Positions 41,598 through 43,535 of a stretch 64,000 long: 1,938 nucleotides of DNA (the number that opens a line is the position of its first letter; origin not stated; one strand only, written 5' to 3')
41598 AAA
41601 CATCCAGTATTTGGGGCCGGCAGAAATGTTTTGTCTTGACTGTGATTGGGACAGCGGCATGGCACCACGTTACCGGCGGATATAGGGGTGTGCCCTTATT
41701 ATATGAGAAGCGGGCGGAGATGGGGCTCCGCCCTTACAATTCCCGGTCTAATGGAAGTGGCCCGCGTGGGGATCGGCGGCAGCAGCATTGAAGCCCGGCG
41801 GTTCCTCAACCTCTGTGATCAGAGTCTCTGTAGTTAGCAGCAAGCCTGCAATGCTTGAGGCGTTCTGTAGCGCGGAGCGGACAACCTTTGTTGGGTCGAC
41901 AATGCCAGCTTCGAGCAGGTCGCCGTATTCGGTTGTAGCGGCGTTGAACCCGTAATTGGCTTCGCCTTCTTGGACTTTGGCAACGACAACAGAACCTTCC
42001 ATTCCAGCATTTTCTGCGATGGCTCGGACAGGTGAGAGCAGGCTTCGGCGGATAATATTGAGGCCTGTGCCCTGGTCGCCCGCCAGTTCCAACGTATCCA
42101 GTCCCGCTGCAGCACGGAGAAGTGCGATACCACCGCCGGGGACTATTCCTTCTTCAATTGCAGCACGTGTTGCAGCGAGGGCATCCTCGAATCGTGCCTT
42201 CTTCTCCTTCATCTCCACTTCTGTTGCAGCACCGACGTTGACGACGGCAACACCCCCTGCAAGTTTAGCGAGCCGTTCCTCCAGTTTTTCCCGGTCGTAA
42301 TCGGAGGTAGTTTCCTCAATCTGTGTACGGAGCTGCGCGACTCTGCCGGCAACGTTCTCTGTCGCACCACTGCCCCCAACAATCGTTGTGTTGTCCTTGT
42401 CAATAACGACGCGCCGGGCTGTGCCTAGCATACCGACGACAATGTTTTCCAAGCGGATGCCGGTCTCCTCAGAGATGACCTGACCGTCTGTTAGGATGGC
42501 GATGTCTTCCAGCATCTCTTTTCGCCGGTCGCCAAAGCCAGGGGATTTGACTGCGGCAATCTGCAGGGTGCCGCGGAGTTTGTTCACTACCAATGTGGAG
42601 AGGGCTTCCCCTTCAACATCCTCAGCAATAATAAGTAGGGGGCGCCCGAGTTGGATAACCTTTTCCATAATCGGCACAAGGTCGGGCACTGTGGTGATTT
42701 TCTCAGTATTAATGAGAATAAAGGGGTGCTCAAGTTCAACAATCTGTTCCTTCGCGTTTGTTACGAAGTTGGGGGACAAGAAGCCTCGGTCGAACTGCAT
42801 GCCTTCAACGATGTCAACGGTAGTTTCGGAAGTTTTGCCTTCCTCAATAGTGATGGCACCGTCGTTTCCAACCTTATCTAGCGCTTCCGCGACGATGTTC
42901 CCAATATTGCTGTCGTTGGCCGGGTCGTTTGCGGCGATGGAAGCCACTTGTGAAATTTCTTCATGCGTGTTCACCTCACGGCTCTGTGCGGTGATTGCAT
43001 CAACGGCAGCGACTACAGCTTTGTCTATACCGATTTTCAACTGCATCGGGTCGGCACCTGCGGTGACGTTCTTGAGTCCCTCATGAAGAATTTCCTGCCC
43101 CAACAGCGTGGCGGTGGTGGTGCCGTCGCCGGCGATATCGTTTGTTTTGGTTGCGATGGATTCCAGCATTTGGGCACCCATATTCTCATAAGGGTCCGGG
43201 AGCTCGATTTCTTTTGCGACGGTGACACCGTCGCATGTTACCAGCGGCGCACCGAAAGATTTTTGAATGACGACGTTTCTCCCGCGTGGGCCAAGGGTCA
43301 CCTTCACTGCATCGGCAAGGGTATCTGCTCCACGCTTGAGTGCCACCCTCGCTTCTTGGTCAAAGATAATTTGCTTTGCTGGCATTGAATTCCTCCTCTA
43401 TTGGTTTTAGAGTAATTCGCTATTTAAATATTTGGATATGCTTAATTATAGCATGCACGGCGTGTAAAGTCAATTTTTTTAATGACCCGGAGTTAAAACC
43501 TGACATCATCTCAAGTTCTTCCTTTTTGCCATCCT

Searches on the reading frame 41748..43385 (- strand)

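Call 70: search_protein_families(library=pfam, proteins=[window:41748-43385:-], max_evalue=0.001)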
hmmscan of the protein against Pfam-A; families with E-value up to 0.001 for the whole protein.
window:41748-43385:- (545 aa): 1 family
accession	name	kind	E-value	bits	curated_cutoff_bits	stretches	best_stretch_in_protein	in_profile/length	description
PF00118.29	Cpn60_TCP1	-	7.2e-74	249.7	34.3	1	23-525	1-488/490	TCP-1/cpn60 chaperonin family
